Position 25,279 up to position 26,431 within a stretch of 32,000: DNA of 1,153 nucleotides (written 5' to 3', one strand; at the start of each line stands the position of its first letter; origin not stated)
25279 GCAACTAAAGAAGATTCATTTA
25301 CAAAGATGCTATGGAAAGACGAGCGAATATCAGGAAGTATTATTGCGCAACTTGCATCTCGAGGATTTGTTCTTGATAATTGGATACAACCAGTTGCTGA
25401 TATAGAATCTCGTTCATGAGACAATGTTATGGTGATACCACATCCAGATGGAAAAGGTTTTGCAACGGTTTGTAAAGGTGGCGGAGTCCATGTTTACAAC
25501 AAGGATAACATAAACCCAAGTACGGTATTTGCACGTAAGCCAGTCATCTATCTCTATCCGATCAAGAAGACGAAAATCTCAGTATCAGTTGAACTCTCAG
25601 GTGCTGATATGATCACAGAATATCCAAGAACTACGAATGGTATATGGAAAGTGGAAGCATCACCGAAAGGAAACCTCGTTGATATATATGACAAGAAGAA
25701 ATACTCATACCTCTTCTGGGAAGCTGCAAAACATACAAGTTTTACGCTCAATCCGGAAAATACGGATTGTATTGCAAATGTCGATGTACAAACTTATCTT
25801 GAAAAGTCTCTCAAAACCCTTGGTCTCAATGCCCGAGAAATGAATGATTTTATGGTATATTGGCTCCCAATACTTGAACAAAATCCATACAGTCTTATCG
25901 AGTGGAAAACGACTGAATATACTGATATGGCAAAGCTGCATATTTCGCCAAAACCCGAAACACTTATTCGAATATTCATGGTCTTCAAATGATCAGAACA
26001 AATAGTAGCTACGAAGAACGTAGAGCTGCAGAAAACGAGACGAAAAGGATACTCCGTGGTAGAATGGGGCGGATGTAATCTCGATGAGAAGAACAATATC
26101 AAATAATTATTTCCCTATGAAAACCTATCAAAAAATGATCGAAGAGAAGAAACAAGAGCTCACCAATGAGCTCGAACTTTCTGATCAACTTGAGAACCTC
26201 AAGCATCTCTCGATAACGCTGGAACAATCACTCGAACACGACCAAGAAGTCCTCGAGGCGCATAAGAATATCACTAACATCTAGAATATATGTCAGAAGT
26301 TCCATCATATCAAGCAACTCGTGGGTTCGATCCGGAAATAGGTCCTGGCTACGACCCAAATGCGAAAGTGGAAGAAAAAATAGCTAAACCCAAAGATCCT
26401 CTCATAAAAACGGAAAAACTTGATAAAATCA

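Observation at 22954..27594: Three-gene operon: 1,050-aa PG-binding-like protein, 55-aa coiled-coil protein, caspase-like protease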

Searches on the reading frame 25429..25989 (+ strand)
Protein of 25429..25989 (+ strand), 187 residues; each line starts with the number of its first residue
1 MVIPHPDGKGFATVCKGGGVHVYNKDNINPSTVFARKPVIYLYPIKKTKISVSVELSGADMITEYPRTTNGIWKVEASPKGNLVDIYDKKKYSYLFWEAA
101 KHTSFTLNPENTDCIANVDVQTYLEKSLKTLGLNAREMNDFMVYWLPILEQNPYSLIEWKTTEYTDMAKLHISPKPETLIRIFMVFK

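Call 25: search_protein_representatives(protein=window:25429-25989:+)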
Query: 187 residues. Proteins with E-value up to 0.001 (for the whole library): 5778; up to 1e-10: 4245; up to 1e-30: 248. The best 150 are listed.
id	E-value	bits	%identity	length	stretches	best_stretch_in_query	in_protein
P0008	5.9e-80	283.6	70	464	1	2-187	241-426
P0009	7.4e-72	257.2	68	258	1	9-187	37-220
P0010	1.2e-69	250.0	71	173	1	35-186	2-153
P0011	1.6e-68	246.3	61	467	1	2-187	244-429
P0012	9.6e-66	237.3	60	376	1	2-187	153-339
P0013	6.1e-64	231.4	68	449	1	34-187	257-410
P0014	1.6e-49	184.4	49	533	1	10-187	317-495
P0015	1.7e-47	177.7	49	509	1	12-187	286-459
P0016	2.6e-47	177.2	51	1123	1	32-187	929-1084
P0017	5.6e-47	176.1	39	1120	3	34-186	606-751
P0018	8.6e-47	175.5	51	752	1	12-187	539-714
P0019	2.6e-45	170.6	43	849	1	11-187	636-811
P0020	6.8e-45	169.3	47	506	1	8-187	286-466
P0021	2.4e-42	161.0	59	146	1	61-187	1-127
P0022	4.0e-41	157.0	43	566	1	14-187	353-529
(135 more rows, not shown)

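Call 27: search_protein_families(library=pfam, alignment_id=A1, max_evalue=0.001)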
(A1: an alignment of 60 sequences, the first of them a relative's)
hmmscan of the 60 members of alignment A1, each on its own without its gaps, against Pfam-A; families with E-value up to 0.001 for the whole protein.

A. member 1, P0008 (464 aa): 0 families

B. families by the number of members that match (of 60 scanned): 46 families (the first 25 are shown)
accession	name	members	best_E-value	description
PF08239.17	SH3_3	10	5.2e-24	Bacterial SH3 domain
PF00404.24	Dockerin_1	10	9e-11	Dockerin type I domain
PF13620.12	CarboxypepD_reg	2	3.3e-45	Carboxypeptidase regulatory-like domain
PF13715.12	CarbopepD_reg_2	2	3e-30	CarboxypepD_reg-like domain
PF13306.12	LRR_5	2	1.7e-16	BspA type Leucine rich repeat region (6 copies)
PF03382.20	DUF285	1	1.9e-71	Mycoplasma protein of unknown function, DUF285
PF00759.25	Glyco_hydro_9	1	8.6e-59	Glycosyl hydrolase family 9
PF12796.13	Ank_2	1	1.5e-42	Ankyrin repeats (3 copies)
PF00023.36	Ank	1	3.5e-31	Ankyrin repeat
PF20251.4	Big_14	1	1.7e-28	Bacterial Ig-like domain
PF13637.12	Ank_4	1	7.2e-28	Ankyrin repeats (many copies)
PF13606.12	Ank_3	1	2.3e-25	Ankyrin repeat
PF10677.15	DUF2490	1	8e-24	Protein of unknown function (DUF2490)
PF00457.24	Glyco_hydro_11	1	2.6e-21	Glycosyl hydrolases family 11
PF13857.12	Ank_5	1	1.5e-20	Ankyrin repeats (many copies)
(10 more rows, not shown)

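Call 81: find_encoding_contigs(protein=P0009, flank=7000, max_places=3)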
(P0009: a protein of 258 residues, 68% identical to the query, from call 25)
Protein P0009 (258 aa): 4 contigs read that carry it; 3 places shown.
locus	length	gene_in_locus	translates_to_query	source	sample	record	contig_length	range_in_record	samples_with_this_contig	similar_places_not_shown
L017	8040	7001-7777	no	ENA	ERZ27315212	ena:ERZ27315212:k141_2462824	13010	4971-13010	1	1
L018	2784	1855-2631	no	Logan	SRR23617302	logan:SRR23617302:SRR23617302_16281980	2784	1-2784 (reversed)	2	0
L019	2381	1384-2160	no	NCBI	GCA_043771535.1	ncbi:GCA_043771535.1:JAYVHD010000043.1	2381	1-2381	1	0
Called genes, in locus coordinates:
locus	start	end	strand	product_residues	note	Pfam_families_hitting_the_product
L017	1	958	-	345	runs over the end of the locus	-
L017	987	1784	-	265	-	PF00050:Kazal_1 (weak)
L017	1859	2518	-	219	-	PF03167:UDG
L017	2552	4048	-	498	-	-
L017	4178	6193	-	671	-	-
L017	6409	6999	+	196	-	-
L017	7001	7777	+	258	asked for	-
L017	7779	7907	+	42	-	-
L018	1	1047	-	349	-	?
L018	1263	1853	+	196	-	-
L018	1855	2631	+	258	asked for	-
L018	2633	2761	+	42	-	-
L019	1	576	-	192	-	?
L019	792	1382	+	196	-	-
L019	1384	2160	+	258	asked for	-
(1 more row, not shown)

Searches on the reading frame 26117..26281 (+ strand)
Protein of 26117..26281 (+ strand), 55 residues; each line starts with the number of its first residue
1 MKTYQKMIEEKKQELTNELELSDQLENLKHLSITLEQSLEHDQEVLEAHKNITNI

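Call 8: search_protein_families(library=pfam, max_evalue=1, proteins=[window:26117-26281:+])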
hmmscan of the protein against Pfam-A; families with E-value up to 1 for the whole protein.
seq(55 aa): 1 family
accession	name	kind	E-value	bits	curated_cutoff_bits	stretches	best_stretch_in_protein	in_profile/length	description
PF22281.1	DUF6959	-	0.033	14.8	27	1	13-50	46-83/88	Family of unknown function (DUF6959)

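Call 16: search_protein_families(library=padloc, max_evalue=1, proteins=[window:26117-26281:+])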
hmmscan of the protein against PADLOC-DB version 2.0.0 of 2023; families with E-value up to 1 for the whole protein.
seq(55 aa): 0 families

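Call 17: search_protein_families(library=ncbifam, max_evalue=1, proteins=[window:26117-26281:+])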
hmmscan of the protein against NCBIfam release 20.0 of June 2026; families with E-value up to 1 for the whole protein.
seq(55 aa): 1 family
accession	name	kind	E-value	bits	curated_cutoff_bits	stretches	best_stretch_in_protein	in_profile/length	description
NF033227.0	Fur_reg_FbpB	equivalog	0.051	13.5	60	1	2-17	7-22/43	Fur-regulated basic protein FbpB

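Call 69: search_protein_families(library=phrogs, max_evalue=0.01, proteins=[window:26117-26281:+])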
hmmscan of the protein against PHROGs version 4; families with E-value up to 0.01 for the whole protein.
seq(55 aa): 0 families
